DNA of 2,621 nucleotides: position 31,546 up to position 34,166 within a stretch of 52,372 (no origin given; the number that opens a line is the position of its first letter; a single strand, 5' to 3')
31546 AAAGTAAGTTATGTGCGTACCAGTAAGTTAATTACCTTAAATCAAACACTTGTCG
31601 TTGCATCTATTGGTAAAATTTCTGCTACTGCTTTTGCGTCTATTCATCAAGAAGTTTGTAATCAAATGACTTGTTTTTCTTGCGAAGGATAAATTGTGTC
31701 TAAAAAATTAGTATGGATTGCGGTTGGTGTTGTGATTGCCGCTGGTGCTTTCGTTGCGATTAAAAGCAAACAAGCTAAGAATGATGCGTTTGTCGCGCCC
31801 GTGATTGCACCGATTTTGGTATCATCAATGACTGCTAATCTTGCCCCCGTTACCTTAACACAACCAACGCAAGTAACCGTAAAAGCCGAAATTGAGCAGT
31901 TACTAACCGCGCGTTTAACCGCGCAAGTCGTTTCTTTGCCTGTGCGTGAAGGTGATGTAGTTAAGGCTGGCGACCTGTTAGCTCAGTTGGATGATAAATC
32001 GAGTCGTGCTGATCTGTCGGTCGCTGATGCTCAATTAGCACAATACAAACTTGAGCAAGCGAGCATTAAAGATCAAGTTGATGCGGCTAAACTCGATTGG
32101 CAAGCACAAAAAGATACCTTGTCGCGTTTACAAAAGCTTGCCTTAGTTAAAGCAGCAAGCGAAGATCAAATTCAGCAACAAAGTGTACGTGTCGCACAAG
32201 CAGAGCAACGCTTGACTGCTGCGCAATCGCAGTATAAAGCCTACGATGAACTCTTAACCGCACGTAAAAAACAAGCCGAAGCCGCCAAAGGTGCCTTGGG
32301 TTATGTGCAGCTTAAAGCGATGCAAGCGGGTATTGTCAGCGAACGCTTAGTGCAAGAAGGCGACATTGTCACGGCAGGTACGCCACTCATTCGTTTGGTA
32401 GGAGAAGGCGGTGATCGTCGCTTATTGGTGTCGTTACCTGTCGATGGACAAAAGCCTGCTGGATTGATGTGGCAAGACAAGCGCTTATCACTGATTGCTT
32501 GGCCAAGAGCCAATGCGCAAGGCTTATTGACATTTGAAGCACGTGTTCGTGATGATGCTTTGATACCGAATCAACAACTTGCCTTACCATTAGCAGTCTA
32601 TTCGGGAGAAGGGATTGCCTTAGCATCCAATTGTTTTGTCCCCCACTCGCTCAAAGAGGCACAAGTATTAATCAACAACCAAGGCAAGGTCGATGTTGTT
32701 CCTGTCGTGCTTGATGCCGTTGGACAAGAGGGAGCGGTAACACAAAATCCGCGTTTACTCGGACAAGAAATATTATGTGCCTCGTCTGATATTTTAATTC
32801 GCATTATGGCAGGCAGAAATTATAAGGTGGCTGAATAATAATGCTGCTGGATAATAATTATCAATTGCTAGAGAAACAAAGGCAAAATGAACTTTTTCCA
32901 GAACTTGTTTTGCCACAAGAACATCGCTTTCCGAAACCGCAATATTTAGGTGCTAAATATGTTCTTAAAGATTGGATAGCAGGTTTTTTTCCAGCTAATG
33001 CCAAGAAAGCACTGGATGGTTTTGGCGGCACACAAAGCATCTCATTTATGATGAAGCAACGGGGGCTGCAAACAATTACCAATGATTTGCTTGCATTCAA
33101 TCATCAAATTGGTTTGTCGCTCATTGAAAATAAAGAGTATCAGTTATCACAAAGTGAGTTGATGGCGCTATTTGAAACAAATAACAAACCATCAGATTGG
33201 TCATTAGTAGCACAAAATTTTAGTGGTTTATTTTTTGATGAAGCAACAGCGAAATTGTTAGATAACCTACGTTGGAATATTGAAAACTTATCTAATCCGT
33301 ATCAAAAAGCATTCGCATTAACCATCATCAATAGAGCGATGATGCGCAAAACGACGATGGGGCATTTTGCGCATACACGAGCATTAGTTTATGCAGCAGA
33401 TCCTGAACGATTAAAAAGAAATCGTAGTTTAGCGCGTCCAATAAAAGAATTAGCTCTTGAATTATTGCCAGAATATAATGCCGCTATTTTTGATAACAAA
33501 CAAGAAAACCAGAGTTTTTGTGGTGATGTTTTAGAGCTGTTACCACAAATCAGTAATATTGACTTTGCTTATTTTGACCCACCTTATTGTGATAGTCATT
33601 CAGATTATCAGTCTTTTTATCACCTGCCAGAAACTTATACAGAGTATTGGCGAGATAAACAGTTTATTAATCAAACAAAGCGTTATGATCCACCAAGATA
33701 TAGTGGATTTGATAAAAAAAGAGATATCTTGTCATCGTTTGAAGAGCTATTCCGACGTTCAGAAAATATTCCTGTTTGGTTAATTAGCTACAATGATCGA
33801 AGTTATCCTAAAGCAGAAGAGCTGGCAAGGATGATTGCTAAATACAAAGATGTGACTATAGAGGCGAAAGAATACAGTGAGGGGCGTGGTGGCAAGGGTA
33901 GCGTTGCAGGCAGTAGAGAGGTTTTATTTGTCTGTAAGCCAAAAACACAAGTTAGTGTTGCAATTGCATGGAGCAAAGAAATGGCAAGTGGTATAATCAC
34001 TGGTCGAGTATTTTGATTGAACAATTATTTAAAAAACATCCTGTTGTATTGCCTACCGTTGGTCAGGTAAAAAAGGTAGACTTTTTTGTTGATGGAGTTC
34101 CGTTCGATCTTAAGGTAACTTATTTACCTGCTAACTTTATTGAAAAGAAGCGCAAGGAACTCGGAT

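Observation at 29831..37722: Toxin-antitoxin pair and restriction-modification pair embedded gap-free inside a TolC-adaptor-RND efflux operon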

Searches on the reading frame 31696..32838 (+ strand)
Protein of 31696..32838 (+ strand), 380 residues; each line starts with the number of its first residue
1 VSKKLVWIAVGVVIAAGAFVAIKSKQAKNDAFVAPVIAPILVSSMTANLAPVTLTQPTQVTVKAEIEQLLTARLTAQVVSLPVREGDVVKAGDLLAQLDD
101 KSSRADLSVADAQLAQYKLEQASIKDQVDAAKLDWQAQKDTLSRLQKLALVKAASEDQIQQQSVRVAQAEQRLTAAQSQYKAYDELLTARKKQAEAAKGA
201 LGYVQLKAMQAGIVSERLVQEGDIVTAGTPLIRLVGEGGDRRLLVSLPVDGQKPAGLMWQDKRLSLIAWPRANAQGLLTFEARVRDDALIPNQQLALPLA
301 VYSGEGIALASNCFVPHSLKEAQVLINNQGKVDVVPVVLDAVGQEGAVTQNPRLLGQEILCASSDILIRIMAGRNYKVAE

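Call 3: search_protein_families(library=pfam, proteins=[window:31696-32838:+], max_evalue=0.01)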
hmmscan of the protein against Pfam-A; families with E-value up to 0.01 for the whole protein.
window:31696-32838:+ (380 aa): 6 families
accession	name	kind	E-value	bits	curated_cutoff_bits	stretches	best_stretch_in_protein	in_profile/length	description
PF13437.12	HlyD_3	-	1.3e-11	45.6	22.2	2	70-127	2-62/106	HlyD family secretion protein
PF13533.13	Biotin_lipoyl_2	-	2.2e-11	43.7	29.8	1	76-99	9-32/32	Biotin-lipoyl like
PF16576.10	HlyD_D23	-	1.8e-05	24.6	30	1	55-234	7-139/214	Barrel-sandwich domain of CusB or HlyD membrane-fusion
PF00364.28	Biotin_lipoyl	-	3.2e-05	24.1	22.1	0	205-234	44-73/73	Biotin-requiring enzyme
PF00358.26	PTS_EIIA_1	-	0.00042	20.4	27.2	0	17-101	28-106/127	phosphoenolpyruvate-dependent sugar phosphotransferase system, EIIA 1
PF00060.32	Lig_chan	-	0.0088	16.3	30.8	1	4-120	45-114/146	Ligand-gated ion channel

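Call 4: search_protein_families(library=ncbifam, proteins=[window:31696-32838:+], max_evalue=0.01)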
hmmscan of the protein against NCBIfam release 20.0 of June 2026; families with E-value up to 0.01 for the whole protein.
window:31696-32838:+ (380 aa): 19 families
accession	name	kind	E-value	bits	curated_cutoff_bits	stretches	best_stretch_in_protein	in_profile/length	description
TIGR01730.1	RND_mfp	subfamily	3.2e-19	69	94.9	1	42-276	1-205/322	efflux RND transporter periplasmic adaptor subunit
TIGR01843.1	type_I_hlyD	subfamily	2.5e-11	43.2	208.65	1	36-196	14-182/422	HlyD family type I secretion periplasmic adaptor subunit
TIGR00998.1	8a0101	subfamily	9.9e-10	37.9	390.8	1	59-235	35-236/334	EmrA/EmrK family multidrug efflux transporter periplasmic adaptor subunit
TIGR00999.1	8a0102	subfamily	7.3e-08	31.8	319.3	1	86-236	1-125/271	CzcB/NccB family metal efflux transporter periplasmic adaptor subunit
NF002939.0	PRK03598.1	equivalog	5.2e-07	29.1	393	1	70-224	47-225/332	secretion protein HlyD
NF008589.1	PRK11556.1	equivalog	1.6e-06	27.3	391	1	36-181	55-184/392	MdtA/MuxA family multidrug efflux RND transporter periplasmic adaptor subunit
TIGR03794.1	NHLM_micro_HlyD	equivalog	3.3e-06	26.3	156.2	1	71-194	62-181/421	NHLP bacteriocin system secretion protein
NF007785.0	PRK10476.1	equivalog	6.6e-06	25.2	376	1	26-235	7-240/347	multidrug transporter subunit MdtN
NF045904.1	RND-peri-MexE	equivalog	2e-05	23.7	714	1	70-231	66-199/390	multidrug efflux RND transporter periplasmic adaptor subunit MexE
TIGR02971.1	heterocyst_DevB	subfamily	2.1e-05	24.1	129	1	68-189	15-129/327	ABC exporter membrane fusion protein, DevB family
NF011715.0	PRK15136.1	equivalog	5.2e-05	22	563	1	70-235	64-247/390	multidrug efflux MFS transporter periplasmic adaptor subunit EmrA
NF008606.0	PRK11578.1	equivalog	6e-05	22.3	342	1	70-227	64-207/371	macrolide transporter subunit MacA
NF004173.0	PRK05641.1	equivalog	0.00014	22.4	199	0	34-96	50-113/153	putative acetyl-CoA carboxylase biotin carboxyl carrier protein subunit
NF004547.1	PRK05889.1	equivalog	0.00021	21.4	75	0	72-98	44-70/71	biotin/lipoyl-binding carrier protein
NF033138.2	RND-peri-MexC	equivalog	0.0004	19.6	625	1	20-229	17-197/375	MexC family multidrug efflux RND transporter periplasmic adaptor subunit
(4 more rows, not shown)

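Call 12: find_homologous_proteins(query=window:31696-32838:+)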
Query window:31696-32838:+ (380 aa): 36 proteins with E <= 0.001 among 8000 candidates.
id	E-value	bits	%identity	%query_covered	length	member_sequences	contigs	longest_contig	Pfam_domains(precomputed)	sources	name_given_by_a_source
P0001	3.5e-231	784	100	100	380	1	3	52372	PF25984.1,PF25919.1,PF25917.1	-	-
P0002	9.2e-231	783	100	100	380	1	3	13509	PF25984.1,PF25919.1,PF25917.1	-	-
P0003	1.2e-211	720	91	100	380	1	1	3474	PF25984.1,PF00364.29,PF25919.1,PF25917.1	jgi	jgi:biotin carboxyl carrier protein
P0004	4.2e-199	679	86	100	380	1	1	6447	PF25984.1,PF25919.1,PF25917.1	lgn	-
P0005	7.4e-196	668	84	100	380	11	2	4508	PF25984.1,PF25919.1,PF25917.1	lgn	-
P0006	1.1e-194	664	83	100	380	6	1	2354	PF25984.1,PF25919.1,PF25917.1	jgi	jgi:multidrug efflux pump subunit AcrA (membrane-fusion protein)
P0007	1.5e-192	657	83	99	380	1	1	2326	PF25984.1,PF25917.1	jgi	jgi:multidrug efflux pump subunit AcrA (membrane-fusion protein)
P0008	8.3e-189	645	82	100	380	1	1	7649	PF25984.1,PF00364.29,PF25919.1,PF25917.1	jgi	-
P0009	3.3e-165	568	72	98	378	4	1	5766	PF25984.1,PF00364.29,PF25917.1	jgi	jgi:multidrug efflux pump subunit AcrA (membrane-fusion protein)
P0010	4.5e-165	567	73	100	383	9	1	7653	PF25984.1,PF25917.1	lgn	-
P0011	4.3e-164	564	74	94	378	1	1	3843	PF25984.1,PF25919.1,PF25917.1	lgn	-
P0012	1.5e-153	529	69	99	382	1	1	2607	PF25984.1,PF25919.1,PF25917.1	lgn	-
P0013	6.4e-153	527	69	99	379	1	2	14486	PF25984.1,PF25919.1,PF25917.1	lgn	-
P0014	2.1e-151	522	86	77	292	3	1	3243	-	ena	-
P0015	9.0e-146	504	66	94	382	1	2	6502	PF25984.1,PF00364.29,PF25919.1,PF25917.1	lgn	-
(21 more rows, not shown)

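Call 14: find_related_loci(query=A1, collection=genome_contigs, flank=10000)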
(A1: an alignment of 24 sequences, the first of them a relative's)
Query A1 (380 aa) in genome_contigs; peptide patterns used: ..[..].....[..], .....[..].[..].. (x = any residue, [..] = any of these).
294 stretches matched a pattern; 9 encode a relative of the query (tblastn E <= 1e-3); 9 distinct loci.
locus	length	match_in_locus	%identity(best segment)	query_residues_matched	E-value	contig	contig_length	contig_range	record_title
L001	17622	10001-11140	84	1-380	0e+0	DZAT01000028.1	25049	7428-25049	MAG TPA_asm: Thiomicrospira cyclica isolate SulCav_PC08_66_46_37 SulCav_PC08-66_1249_length_25049_cov_18.975474, whole g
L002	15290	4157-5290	83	1-378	0e+0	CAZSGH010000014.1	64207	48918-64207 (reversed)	MAG TPA_asm: uncultured Francisella sp. isolate ERP113451_co2_71 genome assembly, contig: NODE_157_length_64207_cov_30.7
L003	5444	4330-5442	87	1-371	0e+0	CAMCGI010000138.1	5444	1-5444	MAG: Francisella tularensis subsp. holarctica isolate MiH-22jul19-222 genome assembly, contig: MiH-22jul19-C36749, whole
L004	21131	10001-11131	73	2-380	0e+0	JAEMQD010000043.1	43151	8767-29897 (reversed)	MAG: Thiotrichales bacterium isolate 2016_B01_C_3 c_000000000061, whole genome shotgun sequence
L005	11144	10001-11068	65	23-378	8e-150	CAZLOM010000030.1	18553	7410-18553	MAG TPA_asm: uncultured Piscirickettsiaceae bacterium isolate SRP272421_co3_39 genome assembly, contig: NODE_7274_length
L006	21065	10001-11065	59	24-378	3e-138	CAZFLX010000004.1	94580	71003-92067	MAG TPA_asm: uncultured Francisella sp. isolate SRP220891_co1_283 genome assembly, contig: NODE_368_length_94580_cov_40.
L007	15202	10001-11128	59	1-378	6e-138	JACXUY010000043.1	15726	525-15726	MAG: Gammaproteobacteria bacterium isolate JN10.006 scaffold_430, whole genome shotgun sequence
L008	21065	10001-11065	59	24-378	4e-135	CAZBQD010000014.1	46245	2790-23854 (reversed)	MAG TPA_asm: uncultured Francisella sp. isolate SRP220891_co4_464 genome assembly, contig: NODE_1191_length_46245_cov_50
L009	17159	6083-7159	59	20-378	5e-134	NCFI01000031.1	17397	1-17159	MAG: Thiotrichales bacterium 35-46-9 04302015_35_scaffold_479, whole genome shotgun sequence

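Call 15: find_related_loci(query=A1, collection=metagenome_contigs, flank=10000)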
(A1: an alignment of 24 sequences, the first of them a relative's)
Query A1 (380 aa) in metagenome_contigs; peptide patterns used: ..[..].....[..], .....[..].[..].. (x = any residue, [..] = any of these).
333 stretches matched a pattern; 2 encode a relative of the query (tblastn E <= 1e-3); 2 distinct loci.
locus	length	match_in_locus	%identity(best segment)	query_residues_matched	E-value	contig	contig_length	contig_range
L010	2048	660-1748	74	18-380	0e+0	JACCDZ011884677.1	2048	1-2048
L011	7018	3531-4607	59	20-378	3e-135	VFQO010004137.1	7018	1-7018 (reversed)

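Call 19: find_encoding_contigs(protein=P0003, flank=10000, max_places=4)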
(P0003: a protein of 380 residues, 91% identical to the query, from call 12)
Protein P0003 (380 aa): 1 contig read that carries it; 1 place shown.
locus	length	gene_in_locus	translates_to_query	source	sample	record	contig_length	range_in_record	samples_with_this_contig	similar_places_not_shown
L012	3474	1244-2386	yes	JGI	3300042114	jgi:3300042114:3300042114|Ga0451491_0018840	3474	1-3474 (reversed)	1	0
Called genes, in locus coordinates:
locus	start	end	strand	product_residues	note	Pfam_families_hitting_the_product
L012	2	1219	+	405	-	?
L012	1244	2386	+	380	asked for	PF25919:BSH_CusB (faint), PF25984:BSH_YknX (faint), PF00364:Biotin_lipoyl (faint), PF25917:BSH_RND (weak)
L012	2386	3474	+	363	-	?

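Call 20: find_encoding_contigs(protein=P0002, flank=10000, max_places=4)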
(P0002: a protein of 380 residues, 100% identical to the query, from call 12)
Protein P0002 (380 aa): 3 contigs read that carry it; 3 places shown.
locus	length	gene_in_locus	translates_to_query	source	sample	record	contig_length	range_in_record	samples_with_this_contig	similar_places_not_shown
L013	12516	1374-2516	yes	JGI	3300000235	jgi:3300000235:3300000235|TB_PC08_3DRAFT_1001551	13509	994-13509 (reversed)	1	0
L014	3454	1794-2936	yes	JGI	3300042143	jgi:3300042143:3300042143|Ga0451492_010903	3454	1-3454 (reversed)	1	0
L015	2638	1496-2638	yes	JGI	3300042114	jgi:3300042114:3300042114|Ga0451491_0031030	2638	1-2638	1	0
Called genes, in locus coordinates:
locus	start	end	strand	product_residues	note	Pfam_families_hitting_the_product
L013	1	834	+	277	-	?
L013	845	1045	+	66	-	PF10047:DUF2281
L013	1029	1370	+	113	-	PF02452:PemK_toxin (weak)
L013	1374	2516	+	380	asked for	PF25919:BSH_CusB (faint), PF25917:BSH_RND (weak), PF25984:BSH_YknX (faint)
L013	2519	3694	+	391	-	PF02086:MethyltransfD12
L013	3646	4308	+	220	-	-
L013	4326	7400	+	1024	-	PF00873:ACR_tran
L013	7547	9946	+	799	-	PF00672:HAMP (faint), PF00512:HisKA, PF02518:HATPase_c, PF00072:Response_reg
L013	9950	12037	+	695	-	PF01553:Acyltransferase, PF00501:AMP-binding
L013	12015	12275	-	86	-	PF00111:Fer2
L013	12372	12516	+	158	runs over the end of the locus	PF02639:DUF188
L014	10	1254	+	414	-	PF02321:OEP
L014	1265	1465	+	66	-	PF10047:DUF2281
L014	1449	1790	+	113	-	PF02452:PemK_toxin (weak)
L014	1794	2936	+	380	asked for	PF25919:BSH_CusB (faint), PF25917:BSH_RND (weak), PF25984:BSH_YknX (faint)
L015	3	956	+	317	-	?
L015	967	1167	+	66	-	PF10047:DUF2281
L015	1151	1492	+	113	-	PF02452:PemK_toxin (weak)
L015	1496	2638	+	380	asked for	PF25919:BSH_CusB (faint), PF25917:BSH_RND (weak), PF25984:BSH_YknX (faint)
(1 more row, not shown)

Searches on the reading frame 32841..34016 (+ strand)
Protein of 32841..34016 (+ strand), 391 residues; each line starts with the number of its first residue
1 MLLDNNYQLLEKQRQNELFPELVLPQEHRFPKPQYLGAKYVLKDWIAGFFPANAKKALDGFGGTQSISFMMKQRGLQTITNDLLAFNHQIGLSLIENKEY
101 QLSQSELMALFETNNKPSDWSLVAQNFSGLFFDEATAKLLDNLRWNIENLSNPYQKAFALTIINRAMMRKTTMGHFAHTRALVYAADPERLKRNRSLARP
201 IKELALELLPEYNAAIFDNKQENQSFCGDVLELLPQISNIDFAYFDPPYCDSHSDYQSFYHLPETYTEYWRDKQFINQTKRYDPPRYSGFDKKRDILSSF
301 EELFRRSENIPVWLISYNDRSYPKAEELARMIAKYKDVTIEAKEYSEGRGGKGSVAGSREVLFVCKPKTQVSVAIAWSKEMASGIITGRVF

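Call 3: search_protein_families(library=pfam, proteins=[window:32841-34016:+], max_evalue=0.01)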
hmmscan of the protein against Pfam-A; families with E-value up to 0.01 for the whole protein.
window:32841-34016:+ (391 aa): 1 family
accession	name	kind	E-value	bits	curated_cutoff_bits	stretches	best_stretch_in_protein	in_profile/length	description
PF02086.21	MethyltransfD12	-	7.9e-13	49.2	22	1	35-280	1-218/253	D12 class N6 adenine-specific DNA methyltransferase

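Call 4: search_protein_families(library=ncbifam, proteins=[window:32841-34016:+], max_evalue=0.01)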
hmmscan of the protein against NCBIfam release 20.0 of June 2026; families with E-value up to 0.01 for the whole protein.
window:32841-34016:+ (391 aa): 1 family
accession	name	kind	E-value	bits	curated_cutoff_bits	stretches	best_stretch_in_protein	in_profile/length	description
TIGR00571.1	dam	subfamily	0.0022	17.7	114.85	0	35-261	7-196/267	Dam family site-specific DNA-(adenine-N6)-methyltransferase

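Call 24: search_solved_structures(query=window:32841-34016:+, max_evalue=0.01)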
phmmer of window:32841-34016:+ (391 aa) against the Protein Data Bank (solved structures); distinct sequences matched with E-value up to 0.01: 0.

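Call 40: search_protein_families(library=padloc, proteins=[window:32841-34016:+], max_evalue=0.1)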
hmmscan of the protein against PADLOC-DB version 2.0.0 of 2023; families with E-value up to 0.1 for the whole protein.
window:32841-34016:+ (391 aa): 12 families
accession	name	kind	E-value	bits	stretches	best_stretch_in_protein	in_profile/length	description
PDLC03385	MTase_II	-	4.5e-49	165.6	1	28-364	4-332/336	Type II methyltransferase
PDLC03261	MTase_II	-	9.7e-43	144.4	1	16-354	294-626/643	Type II methyltransferase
PDLC03257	MTase_II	-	1.8e-25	87.9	1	34-352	14-323/343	Type II methyltransferase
PDLC03298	MTase_II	-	1.5e-19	68.4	1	34-345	3-302/362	Type II methyltransferase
PDLC03373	MTase_II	-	1.5e-14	52.2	1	34-366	10-336/339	Type II methyltransferase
PDLC03342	MTase_II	-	2.6e-14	51.1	1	34-281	26-276/383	Type II methyltransferase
PDLC03287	MTase_II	-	3.7e-14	50.4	1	213-345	184-315/646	Type II methyltransferase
PDLC03292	MTase_II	-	5.9e-11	39.3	1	32-366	80-406/722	Type II methyltransferase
PDLC03345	MTase_II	-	0.00047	16.6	1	224-356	239-381/581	Type II methyltransferase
PDLC03383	MTase_II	-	0.00073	17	0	237-258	209-230/318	Type II methyltransferase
PDLC03224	MTase_II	-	0.0015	15.5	1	50-268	90-324/481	Type II methyltransferase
PDLC03294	MTase_II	-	0.013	13.2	1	220-259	157-195/272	Type II methyltransferase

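Call 74: search_protein_families(library=phrogs, proteins=[window:32841-34016:+], max_evalue=0.01)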
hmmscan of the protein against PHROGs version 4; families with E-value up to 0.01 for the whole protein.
window:32841-34016:+ (391 aa): 2 families
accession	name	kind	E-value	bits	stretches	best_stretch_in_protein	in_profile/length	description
phrog_27806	-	other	1.5e-56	193.2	1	24-372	41-382/798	DNA methyltransferase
phrog_56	-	other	2.8e-17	64.2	1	96-354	381-630/647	DNA methyltransferase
